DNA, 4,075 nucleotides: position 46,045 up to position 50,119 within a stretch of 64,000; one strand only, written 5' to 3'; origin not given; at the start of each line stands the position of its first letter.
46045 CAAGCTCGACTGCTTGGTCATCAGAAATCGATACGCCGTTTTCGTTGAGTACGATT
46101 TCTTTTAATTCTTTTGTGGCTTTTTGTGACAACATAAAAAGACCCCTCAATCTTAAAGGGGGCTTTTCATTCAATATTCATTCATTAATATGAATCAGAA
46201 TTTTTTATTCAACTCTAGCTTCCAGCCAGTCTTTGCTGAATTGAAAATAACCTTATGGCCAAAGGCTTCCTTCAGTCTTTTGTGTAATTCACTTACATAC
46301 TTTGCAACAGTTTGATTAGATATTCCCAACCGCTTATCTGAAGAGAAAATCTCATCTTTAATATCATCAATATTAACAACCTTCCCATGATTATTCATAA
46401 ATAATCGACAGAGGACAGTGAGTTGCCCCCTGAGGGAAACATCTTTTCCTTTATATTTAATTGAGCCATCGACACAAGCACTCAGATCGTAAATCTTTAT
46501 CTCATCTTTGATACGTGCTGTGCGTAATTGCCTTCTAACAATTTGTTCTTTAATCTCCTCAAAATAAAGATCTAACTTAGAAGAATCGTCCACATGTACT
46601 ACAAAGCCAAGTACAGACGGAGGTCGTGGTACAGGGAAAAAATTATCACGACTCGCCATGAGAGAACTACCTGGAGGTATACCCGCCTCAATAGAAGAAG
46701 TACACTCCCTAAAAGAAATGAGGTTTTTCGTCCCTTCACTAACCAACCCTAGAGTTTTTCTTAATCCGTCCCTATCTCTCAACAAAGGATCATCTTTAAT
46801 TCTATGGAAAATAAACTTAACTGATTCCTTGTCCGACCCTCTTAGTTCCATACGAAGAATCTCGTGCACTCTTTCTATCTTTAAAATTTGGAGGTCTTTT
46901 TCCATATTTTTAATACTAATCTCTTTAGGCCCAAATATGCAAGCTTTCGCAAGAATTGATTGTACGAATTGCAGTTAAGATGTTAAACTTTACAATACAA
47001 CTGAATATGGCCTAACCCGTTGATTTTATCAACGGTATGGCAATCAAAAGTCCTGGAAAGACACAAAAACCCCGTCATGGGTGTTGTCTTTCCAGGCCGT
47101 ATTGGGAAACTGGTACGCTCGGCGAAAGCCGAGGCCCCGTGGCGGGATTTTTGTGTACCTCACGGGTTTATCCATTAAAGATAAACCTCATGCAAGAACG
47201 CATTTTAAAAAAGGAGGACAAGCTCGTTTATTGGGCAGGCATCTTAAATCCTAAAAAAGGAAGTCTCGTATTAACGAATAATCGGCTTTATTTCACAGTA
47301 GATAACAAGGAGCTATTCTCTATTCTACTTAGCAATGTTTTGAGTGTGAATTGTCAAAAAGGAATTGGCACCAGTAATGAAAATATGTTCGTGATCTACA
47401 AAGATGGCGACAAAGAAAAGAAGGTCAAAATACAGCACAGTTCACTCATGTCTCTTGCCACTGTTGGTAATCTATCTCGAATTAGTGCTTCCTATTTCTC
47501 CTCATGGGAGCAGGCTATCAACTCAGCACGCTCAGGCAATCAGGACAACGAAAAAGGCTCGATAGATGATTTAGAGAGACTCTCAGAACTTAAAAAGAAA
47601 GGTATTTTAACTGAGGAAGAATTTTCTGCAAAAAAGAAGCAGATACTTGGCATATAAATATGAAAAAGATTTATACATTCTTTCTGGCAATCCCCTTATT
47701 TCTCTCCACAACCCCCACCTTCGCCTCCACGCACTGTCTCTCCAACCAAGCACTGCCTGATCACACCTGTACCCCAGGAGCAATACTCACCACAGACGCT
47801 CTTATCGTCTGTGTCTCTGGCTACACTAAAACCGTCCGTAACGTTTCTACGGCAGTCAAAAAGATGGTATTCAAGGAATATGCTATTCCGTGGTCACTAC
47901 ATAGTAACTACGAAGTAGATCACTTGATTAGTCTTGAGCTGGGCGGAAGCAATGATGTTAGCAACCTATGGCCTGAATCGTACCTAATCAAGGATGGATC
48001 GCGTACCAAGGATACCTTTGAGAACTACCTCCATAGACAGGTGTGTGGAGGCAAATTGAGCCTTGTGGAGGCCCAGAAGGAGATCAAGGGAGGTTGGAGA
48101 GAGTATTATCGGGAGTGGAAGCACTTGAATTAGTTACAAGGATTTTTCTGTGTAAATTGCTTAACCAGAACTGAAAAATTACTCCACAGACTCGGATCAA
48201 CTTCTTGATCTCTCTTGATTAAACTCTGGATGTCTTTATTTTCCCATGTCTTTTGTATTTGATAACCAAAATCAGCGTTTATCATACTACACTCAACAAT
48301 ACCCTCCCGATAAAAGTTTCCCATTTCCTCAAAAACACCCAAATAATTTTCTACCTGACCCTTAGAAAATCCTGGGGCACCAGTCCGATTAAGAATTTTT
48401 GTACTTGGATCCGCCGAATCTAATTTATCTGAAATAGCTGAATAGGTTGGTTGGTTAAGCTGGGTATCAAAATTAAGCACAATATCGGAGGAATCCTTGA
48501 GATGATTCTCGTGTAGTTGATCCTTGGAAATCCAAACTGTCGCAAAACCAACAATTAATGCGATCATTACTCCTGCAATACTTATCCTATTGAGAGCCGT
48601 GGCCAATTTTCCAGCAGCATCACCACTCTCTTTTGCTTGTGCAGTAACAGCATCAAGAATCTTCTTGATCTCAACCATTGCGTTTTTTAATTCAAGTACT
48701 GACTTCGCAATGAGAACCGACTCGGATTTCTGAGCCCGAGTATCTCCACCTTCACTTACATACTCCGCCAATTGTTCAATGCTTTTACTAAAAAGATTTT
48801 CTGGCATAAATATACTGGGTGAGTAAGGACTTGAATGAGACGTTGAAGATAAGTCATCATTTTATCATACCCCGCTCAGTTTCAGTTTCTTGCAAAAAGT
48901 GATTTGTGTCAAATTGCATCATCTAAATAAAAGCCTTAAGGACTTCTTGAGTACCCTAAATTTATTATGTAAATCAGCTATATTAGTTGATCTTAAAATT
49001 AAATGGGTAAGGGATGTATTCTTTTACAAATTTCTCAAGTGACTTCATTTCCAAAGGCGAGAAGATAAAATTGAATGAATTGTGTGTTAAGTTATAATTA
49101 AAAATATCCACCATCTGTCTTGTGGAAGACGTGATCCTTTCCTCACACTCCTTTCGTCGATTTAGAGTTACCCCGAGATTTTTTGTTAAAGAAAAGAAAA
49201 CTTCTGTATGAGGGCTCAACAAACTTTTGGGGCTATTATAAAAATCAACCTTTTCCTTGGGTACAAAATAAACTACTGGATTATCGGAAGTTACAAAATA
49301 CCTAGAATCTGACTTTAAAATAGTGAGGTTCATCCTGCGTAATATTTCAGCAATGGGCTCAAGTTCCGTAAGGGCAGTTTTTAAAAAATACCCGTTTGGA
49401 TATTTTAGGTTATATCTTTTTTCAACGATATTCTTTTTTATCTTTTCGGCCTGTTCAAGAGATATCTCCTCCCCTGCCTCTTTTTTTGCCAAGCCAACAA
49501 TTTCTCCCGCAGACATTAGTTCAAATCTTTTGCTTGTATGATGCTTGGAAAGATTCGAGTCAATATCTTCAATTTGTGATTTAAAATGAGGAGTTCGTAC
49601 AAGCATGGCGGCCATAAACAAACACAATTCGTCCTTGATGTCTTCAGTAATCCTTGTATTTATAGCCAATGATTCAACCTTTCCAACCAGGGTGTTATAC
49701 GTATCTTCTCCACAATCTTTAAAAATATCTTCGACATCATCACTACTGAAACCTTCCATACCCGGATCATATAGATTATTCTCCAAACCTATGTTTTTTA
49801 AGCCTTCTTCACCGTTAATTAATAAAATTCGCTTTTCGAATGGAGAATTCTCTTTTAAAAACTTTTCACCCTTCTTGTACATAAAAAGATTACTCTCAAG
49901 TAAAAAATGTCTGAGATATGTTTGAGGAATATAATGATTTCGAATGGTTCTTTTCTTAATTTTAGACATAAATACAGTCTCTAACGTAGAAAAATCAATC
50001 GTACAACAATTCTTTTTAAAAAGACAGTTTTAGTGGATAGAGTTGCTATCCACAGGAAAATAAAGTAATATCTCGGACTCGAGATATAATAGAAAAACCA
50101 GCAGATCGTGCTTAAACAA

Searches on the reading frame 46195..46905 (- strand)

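Call 11: search_protein_families(library=pfam, proteins=[window:46195-46905:-], max_evalue=0.01)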
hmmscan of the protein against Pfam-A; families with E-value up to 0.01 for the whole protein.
window:46195-46905:- (236 aa): 1 family
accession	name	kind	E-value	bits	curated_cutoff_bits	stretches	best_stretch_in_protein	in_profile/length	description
PF00486.34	Trans_reg_C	-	3.3e-05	24.3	26.2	1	153-230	1-77/77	Transcriptional regulatory protein, C terminal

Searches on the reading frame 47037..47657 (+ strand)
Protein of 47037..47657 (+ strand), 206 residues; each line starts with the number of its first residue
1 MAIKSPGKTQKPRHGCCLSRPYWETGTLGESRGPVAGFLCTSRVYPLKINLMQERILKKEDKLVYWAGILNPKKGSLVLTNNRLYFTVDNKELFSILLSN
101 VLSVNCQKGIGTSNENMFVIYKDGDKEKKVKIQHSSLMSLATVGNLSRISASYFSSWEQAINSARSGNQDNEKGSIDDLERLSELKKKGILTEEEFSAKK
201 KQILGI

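Call 12: search_protein_families(library=pfam, proteins=[window:47037-47657:+], max_evalue=0.01)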
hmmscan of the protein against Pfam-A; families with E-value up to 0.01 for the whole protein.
window:47037-47657:+ (206 aa): 2 families
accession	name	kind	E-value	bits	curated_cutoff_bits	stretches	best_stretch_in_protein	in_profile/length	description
PF09851.14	SHOCT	-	5.6e-08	32.7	27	1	178-204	2-28/28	Short C-terminal domain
PF03531.20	SSrecog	-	0.003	17.9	22.2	1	75-108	5-38/69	Structure-specific recognition protein (SSRP1)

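Call 98: search_protein_families(library=padloc, proteins=[window:47037-47657:+], max_evalue=0.01)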
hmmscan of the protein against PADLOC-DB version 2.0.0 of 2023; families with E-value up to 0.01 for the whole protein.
window:47037-47657:+ (206 aa): 0 families

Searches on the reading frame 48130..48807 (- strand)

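Call 12: search_protein_families(library=pfam, proteins=[window:48130-48807:-], max_evalue=0.01)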
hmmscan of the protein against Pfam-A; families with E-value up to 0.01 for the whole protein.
window:48130-48807:- (225 aa): 1 family
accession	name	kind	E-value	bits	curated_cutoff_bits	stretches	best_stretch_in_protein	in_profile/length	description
PF15956.11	DUF4760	-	7.6e-07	29.8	25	1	80-217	4-140/141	Domain of unknown function (DUF4760)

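Call 98: search_protein_families(library=padloc, proteins=[window:48130-48807:-], max_evalue=0.01)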
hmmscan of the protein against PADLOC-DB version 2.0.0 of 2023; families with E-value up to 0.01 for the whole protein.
window:48130-48807:- (225 aa): 0 families

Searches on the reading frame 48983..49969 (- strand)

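Call 12: search_protein_families(library=pfam, proteins=[window:48983-49969:-], max_evalue=0.01)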
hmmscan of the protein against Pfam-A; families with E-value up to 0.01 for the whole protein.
window:48983-49969:- (328 aa): 1 family
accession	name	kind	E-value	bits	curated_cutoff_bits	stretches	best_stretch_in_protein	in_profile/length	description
PF14022.11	DUF4238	-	2.2e-24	86.8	27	1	10-304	1-277/281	Protein of unknown function (DUF4238)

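Call 98: search_protein_families(library=padloc, proteins=[window:48983-49969:-], max_evalue=0.01)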
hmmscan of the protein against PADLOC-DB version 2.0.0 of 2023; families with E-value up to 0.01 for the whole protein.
window:48983-49969:- (328 aa): 1 family
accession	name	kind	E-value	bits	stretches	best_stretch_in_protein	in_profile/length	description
PDLC03000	DUF4238-Pers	-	6.9e-07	27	1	100-305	82-289/309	-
